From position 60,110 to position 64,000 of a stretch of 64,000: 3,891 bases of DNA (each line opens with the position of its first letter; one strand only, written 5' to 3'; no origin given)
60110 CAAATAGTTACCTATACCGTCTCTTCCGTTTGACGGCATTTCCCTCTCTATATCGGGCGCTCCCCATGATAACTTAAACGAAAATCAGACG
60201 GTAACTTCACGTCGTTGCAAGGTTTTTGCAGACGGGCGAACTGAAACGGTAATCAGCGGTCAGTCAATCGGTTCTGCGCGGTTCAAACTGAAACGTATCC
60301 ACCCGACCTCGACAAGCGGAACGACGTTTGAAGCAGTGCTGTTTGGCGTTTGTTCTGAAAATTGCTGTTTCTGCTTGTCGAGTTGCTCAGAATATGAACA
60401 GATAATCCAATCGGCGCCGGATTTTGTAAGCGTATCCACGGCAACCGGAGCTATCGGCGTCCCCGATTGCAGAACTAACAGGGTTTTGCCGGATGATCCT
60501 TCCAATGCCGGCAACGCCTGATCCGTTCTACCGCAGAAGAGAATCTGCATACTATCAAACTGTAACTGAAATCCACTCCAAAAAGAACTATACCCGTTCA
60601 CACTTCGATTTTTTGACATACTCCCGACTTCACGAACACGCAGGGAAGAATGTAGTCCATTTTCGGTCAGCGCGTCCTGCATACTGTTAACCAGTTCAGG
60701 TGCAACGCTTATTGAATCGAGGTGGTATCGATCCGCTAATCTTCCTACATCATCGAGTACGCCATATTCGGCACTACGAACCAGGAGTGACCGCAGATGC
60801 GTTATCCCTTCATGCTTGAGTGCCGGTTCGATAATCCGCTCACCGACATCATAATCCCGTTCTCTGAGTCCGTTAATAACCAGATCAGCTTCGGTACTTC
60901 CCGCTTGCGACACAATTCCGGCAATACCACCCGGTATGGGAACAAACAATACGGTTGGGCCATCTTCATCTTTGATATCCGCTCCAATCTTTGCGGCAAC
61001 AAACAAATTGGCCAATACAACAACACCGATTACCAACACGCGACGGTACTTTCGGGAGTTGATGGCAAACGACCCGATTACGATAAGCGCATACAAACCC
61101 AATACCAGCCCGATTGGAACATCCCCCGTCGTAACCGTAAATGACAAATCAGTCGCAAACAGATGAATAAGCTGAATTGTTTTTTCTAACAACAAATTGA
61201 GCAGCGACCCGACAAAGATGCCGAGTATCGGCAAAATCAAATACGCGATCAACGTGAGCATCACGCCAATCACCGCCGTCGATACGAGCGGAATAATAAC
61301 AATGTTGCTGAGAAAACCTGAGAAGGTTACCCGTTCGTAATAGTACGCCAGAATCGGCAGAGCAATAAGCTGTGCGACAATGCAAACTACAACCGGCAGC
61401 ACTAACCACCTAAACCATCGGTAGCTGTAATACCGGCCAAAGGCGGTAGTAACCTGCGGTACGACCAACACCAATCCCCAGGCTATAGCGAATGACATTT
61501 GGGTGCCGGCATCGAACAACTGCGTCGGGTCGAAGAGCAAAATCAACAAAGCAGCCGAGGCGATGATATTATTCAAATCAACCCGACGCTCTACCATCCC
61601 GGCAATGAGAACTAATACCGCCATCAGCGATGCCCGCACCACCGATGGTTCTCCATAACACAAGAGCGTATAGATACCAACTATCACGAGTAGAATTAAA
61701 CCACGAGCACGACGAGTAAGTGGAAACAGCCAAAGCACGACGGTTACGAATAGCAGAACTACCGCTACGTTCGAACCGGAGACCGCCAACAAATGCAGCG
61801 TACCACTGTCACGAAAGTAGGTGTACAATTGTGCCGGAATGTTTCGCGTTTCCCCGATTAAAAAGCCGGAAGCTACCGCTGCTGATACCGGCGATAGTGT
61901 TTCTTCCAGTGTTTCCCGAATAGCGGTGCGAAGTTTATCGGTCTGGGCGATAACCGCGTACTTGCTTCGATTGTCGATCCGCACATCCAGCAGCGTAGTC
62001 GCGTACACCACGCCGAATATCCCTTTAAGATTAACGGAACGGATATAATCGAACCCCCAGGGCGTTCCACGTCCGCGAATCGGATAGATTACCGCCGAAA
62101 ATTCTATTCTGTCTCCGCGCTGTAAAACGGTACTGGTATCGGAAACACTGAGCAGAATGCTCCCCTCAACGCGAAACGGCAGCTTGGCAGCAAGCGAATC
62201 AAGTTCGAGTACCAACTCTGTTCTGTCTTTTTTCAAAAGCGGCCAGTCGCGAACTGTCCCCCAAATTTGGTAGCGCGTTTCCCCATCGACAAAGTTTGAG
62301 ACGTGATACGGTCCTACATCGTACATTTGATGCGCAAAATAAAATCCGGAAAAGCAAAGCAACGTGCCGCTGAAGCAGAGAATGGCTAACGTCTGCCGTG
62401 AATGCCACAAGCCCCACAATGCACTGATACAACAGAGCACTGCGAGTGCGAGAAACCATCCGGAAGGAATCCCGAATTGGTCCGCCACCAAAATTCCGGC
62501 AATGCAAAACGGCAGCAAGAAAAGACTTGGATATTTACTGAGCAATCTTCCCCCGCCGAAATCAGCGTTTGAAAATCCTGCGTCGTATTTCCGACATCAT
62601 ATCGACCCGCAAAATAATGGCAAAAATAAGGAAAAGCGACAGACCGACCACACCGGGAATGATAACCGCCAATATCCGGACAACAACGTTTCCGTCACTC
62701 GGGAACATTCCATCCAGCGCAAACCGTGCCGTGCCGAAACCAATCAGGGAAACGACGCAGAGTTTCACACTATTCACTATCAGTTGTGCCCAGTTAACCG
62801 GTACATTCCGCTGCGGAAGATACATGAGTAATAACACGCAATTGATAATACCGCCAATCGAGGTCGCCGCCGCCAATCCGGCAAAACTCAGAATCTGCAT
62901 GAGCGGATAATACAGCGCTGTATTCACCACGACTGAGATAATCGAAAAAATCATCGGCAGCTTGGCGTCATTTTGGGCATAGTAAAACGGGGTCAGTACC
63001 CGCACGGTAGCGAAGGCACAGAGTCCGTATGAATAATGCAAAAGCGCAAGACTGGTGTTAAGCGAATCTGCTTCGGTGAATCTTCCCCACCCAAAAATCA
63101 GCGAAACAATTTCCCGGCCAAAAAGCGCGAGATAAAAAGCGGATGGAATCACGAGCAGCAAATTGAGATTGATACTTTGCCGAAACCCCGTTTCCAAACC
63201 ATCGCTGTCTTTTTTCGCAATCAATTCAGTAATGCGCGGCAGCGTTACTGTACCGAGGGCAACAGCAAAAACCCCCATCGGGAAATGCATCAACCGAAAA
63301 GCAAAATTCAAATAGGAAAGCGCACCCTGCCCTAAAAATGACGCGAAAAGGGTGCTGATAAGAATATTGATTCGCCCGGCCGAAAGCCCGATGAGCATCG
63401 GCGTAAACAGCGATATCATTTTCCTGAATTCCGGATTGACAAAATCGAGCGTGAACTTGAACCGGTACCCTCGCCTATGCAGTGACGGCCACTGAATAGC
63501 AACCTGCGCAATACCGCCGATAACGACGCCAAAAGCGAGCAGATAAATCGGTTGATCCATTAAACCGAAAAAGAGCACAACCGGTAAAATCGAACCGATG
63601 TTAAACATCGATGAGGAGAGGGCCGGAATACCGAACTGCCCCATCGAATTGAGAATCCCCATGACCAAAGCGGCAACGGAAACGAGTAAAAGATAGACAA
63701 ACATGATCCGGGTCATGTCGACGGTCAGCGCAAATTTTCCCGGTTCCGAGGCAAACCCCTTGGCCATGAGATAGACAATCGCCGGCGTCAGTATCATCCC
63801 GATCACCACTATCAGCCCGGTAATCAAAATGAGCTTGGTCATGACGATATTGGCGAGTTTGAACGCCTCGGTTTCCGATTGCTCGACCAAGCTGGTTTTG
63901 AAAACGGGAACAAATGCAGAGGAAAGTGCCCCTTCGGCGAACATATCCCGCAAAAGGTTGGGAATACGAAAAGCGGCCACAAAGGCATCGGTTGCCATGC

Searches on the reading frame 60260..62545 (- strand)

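Call 106: search_protein_families(library=pfam, proteins=[window:60260-62545:-], max_evalue=0.0001)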
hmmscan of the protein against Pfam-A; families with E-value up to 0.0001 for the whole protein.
window:60260-62545:- (761 aa): 2 families
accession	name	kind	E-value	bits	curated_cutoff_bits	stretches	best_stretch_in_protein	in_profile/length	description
PF03772.21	Competence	-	5.6e-52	177.2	23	1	229-495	2-267/270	Competence protein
PF13567.11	DUF4131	-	6.1e-21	75.3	31.6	1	25-182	2-159/165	Domain of unknown function (DUF4131)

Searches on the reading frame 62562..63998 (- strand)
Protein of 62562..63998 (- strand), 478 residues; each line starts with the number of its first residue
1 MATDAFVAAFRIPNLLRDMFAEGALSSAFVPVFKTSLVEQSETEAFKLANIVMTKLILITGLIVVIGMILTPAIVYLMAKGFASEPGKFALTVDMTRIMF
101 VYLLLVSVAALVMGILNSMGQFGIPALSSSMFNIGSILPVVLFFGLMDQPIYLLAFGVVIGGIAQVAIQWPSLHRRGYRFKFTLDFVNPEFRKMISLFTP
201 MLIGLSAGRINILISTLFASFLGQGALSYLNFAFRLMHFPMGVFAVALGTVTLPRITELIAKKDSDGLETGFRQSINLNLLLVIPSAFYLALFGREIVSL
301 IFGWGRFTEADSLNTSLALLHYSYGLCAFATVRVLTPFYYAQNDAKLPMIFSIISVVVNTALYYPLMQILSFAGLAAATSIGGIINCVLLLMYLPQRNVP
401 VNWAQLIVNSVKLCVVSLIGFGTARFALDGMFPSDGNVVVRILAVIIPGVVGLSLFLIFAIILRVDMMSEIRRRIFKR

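Call 106: search_protein_families(library=pfam, proteins=[window:62562-63998:-], max_evalue=0.0001)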
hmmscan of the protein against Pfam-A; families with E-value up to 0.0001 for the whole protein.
window:62562-63998:- (478 aa): 2 families
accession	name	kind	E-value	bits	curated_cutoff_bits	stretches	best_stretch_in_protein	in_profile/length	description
PF03023.19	MurJ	-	3.2e-111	372.6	27.4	1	1-421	9-425/451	Lipid II flippase MurJ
PF01554.23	MatE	-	2.3e-08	34.3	24.9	1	213-364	14-160/161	MatE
